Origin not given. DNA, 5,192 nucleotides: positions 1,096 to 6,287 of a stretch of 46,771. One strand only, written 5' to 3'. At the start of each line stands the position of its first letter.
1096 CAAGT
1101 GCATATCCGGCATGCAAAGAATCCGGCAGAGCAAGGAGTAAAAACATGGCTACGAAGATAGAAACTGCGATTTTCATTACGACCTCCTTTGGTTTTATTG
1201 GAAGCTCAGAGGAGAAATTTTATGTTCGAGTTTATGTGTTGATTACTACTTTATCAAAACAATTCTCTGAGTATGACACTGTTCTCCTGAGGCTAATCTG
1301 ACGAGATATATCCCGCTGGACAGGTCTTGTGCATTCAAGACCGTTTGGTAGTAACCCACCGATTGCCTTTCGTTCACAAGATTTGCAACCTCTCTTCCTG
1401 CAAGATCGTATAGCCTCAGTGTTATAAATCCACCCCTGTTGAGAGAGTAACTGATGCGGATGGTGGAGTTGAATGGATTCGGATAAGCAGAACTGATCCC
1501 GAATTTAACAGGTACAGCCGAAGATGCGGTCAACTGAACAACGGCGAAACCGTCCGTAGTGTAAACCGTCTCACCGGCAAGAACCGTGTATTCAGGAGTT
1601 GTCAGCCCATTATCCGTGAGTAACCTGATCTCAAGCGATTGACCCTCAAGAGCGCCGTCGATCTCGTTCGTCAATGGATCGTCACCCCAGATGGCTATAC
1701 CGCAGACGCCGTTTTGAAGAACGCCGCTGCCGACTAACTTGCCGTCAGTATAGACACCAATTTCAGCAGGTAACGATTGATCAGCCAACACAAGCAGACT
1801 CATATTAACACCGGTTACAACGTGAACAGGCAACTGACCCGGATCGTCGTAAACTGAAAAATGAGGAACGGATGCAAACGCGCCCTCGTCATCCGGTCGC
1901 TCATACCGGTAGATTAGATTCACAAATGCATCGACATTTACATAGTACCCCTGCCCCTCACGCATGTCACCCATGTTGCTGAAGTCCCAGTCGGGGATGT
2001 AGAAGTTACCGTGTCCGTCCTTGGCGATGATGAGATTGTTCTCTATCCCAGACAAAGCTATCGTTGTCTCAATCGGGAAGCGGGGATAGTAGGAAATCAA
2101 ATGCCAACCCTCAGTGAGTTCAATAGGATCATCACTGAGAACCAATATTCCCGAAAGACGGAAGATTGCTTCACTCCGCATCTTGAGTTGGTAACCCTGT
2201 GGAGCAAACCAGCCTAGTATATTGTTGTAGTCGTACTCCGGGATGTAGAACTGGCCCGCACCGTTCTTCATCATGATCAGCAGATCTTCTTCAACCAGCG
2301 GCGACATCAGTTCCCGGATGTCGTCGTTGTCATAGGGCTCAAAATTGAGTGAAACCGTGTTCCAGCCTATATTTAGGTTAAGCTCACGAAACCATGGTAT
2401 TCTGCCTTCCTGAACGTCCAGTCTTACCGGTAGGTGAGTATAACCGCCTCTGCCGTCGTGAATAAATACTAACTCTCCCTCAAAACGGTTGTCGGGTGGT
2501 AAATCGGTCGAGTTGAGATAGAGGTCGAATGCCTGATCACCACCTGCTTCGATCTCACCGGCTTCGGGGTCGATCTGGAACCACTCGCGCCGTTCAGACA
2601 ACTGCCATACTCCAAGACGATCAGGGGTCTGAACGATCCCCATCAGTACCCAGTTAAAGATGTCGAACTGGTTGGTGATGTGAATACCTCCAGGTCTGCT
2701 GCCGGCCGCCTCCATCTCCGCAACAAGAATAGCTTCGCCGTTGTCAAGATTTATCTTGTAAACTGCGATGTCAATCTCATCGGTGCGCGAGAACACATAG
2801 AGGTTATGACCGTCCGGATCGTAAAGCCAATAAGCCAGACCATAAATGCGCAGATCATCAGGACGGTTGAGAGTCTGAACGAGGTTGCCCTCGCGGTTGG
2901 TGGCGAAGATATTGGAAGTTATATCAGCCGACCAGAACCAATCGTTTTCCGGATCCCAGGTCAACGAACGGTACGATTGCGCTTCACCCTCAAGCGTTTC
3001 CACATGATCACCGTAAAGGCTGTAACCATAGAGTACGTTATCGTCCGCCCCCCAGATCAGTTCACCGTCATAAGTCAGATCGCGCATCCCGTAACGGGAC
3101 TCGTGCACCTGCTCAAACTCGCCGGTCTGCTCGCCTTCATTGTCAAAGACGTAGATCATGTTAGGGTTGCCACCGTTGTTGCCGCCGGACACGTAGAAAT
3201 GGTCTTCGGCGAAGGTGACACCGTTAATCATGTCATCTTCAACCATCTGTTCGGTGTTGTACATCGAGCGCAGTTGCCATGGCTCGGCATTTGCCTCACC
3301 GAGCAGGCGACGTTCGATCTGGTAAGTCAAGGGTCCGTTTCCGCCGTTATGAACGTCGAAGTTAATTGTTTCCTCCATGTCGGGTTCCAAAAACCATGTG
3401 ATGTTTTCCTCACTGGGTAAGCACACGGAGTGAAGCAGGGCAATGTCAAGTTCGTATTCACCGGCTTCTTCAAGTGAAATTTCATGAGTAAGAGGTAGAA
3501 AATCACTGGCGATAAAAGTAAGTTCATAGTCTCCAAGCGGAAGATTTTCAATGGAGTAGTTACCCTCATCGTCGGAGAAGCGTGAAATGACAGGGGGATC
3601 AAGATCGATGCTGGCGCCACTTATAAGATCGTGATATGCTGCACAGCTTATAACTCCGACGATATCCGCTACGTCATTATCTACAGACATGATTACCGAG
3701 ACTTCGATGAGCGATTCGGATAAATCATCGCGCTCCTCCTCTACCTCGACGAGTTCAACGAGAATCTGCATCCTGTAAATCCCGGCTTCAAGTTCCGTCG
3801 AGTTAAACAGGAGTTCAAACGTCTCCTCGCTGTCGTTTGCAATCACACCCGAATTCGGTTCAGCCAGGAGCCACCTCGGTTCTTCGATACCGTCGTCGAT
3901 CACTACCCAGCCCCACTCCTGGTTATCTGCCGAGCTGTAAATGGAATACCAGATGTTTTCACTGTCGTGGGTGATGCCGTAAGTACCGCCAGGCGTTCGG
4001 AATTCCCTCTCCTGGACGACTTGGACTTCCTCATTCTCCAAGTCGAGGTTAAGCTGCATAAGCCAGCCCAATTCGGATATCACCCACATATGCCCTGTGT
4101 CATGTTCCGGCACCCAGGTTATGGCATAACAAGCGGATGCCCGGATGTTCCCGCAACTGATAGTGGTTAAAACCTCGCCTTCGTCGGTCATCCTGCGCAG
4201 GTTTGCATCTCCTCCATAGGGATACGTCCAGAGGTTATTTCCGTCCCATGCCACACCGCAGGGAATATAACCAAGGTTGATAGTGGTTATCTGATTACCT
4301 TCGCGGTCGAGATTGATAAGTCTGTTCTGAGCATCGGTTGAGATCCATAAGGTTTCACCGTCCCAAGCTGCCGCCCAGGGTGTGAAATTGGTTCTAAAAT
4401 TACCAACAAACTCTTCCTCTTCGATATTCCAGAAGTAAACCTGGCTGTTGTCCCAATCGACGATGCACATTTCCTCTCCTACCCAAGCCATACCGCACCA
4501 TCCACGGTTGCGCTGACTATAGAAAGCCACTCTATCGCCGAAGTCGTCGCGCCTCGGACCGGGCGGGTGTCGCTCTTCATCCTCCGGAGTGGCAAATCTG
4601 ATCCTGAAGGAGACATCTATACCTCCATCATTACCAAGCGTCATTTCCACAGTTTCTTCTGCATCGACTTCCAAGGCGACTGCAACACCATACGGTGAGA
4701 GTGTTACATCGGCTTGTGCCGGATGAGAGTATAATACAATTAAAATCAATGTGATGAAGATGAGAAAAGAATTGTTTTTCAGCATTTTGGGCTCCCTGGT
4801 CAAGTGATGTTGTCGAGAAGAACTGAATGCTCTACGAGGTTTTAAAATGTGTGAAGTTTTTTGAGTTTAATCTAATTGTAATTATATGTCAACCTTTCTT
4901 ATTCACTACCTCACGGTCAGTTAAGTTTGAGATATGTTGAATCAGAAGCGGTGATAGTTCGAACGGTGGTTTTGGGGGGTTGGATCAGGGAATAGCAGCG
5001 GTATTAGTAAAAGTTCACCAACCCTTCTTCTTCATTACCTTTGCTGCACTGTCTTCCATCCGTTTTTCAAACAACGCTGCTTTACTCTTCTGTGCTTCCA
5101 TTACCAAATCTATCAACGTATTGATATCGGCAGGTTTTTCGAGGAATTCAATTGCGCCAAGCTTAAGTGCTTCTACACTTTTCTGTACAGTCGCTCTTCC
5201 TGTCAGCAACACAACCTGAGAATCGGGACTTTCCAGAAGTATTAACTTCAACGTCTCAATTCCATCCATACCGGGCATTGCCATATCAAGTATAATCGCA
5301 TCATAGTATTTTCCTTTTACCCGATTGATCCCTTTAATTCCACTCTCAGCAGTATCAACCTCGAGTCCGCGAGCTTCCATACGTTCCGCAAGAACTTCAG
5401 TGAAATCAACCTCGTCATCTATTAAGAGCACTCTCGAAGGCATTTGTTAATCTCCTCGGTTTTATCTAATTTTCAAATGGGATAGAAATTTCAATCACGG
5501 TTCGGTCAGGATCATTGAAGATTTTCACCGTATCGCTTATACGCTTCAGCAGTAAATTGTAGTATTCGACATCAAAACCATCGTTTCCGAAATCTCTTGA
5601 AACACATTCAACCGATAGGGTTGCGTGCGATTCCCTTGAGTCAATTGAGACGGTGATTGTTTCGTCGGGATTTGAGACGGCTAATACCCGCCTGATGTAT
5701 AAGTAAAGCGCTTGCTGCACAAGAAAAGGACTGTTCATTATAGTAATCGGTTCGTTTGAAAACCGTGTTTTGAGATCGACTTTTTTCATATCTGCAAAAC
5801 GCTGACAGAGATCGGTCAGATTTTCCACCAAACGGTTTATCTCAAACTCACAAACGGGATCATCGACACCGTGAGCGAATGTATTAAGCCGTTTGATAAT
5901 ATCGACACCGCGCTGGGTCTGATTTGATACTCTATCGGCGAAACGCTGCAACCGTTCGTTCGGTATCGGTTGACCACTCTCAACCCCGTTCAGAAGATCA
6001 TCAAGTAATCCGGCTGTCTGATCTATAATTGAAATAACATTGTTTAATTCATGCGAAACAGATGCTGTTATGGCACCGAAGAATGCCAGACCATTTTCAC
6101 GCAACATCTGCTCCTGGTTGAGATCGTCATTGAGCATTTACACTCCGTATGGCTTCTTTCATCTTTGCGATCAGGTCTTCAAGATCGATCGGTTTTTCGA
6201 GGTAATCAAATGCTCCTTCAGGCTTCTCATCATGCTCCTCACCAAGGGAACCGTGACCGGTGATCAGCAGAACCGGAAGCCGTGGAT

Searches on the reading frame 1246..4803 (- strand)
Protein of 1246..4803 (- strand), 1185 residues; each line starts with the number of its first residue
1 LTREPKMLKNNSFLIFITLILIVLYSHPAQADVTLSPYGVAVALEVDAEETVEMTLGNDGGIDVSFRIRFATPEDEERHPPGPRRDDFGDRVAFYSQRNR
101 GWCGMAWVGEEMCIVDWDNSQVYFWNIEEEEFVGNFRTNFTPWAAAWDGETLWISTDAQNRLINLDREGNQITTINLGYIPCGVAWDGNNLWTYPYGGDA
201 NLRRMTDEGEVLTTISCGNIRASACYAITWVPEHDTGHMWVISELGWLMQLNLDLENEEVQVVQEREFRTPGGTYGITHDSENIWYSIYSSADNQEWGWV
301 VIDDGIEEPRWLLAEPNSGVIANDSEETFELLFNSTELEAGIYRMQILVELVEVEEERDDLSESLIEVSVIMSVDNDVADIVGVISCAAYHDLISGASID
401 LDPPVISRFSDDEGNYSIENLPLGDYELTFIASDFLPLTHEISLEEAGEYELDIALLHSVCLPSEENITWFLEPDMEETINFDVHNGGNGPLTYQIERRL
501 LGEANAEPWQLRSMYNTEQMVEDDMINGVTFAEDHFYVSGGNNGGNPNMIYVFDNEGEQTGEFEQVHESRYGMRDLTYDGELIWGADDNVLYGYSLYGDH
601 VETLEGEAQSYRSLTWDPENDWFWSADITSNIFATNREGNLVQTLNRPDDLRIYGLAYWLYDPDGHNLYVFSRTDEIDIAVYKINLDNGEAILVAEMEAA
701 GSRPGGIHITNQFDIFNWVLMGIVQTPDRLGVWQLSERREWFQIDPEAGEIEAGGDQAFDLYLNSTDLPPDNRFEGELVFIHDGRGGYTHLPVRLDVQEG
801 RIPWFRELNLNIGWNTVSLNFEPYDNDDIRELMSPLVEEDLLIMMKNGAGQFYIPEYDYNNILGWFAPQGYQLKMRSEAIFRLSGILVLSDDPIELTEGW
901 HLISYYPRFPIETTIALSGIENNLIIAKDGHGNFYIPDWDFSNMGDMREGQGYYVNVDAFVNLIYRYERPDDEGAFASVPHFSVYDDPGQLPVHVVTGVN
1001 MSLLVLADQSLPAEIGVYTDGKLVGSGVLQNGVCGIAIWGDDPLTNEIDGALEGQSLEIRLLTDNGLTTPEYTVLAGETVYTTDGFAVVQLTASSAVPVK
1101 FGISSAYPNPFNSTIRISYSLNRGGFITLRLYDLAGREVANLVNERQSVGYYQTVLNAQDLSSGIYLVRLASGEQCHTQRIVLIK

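Call 10: search_protein_families(library=pfam, proteins=[window:1246-4803:-], max_evalue=0.001)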
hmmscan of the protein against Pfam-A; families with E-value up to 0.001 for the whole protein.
window:1246-4803:- (1185 aa): 3 families
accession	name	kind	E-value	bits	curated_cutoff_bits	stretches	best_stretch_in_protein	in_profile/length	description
PF18962.6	Por_Secre_tail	-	3.6e-11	43.6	27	1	1107-1182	2-74/75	Secretion system C-terminal sorting domain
PF13620.12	CarboxypepD_reg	-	3.4e-07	30.9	32.3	1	391-456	11-81/82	Carboxypeptidase regulatory-like domain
PF13715.12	CarbopepD_reg_2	-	0.0003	21.2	32.2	1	383-456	3-76/88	CarboxypepD_reg-like domain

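Call 11: search_protein_families(library=ncbifam, proteins=[window:1246-4803:-], max_evalue=0.001)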
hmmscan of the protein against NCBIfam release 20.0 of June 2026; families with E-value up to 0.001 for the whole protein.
window:1246-4803:- (1185 aa): 4 families
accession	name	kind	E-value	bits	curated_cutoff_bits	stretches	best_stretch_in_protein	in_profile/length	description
TIGR04183.1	Por_Secre_tail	domain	3.7e-11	42.8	23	1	1107-1182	2-70/72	T9SS type A sorting domain-containing protein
NF038113.1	T9SSA_dep_M36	equivalog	9.4e-10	37.3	885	1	1104-1183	793-868/869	T9SS-dependent M36 family metallopeptidase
NF052345.1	S_layer_anammox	exception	1.1e-05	23.1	1400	1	377-461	1311-1396/1596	Kustd1514 family S-layer glycoprotein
NF052323.1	T9SSA_dep_M6i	equivalog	0.00024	19.2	600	1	1107-1175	961-1029/1043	T9SS-dependent M6-like inactivated metalloprotease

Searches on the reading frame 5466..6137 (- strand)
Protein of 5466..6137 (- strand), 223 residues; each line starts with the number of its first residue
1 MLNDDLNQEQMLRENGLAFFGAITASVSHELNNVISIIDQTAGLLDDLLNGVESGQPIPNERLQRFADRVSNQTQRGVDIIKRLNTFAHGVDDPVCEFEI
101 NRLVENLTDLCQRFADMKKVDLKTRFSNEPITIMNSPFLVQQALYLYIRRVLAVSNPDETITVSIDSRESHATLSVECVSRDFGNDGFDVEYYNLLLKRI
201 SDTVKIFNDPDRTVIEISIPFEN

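Call 10: search_protein_families(library=pfam, proteins=[window:5466-6137:-], max_evalue=0.001)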
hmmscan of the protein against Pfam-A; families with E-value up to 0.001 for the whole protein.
window:5466-6137:- (223 aa): 1 family
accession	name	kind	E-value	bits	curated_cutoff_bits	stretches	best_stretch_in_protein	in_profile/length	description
PF00512.31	HisKA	-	3.6e-05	24.2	26.9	1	23-88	5-61/66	His Kinase A (phospho-acceptor) domain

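Call 11: search_protein_families(library=ncbifam, proteins=[window:5466-6137:-], max_evalue=0.001)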
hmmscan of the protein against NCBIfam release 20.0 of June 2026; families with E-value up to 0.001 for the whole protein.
window:5466-6137:- (223 aa): 10 families
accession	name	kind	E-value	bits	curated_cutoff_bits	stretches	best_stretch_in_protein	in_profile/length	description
NF008468.0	PRK11360.1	equivalog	3e-10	39.1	646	1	8-178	384-545/616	two-component system sensor histidine kinase AtoS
NF008312.0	PRK11100.1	equivalog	7.7e-08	31.6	356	1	27-177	263-407/477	two-component system sensor histidine kinase CreC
NF010411.0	PRK13837.1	equivalog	1.5e-07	29.8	647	1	20-171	450-592/828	two-component system VirA-like sensor kinase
TIGR02966.1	phoR_proteo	equivalog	3.6e-06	26.2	334.2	1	25-177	119-267/333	phosphate regulon sensor histidine kinase PhoR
NF040750.1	tetrathio_HK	equivalog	3.9e-06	25.7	750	1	8-175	325-490/555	tetrathionate respiration histidine kinase TtrS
NF047466.1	hybrid_RR_LvrB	exception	6.8e-06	25.5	500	1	9-137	141-261/377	hybrid histidine kinase/response regulator LvrB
NF052573.1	HisKinEspAMyxo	equivalog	9.3e-06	23.9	1400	1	10-165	374-534/755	serine histidine kinase EspA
NF007688.0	PRK10364.1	equivalog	9e-05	21.4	479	1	8-177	228-389/460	two-component system sensor histidine kinase ZraS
NF041777.1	sens_FixL_Rhizob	equivalog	0.0001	21.1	850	1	16-177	258-417/485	sensor protein FixL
NF010076.0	PRK13557.1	subfamily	0.00011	20.8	631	1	18-125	161-263/540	histidine kinase famiy protein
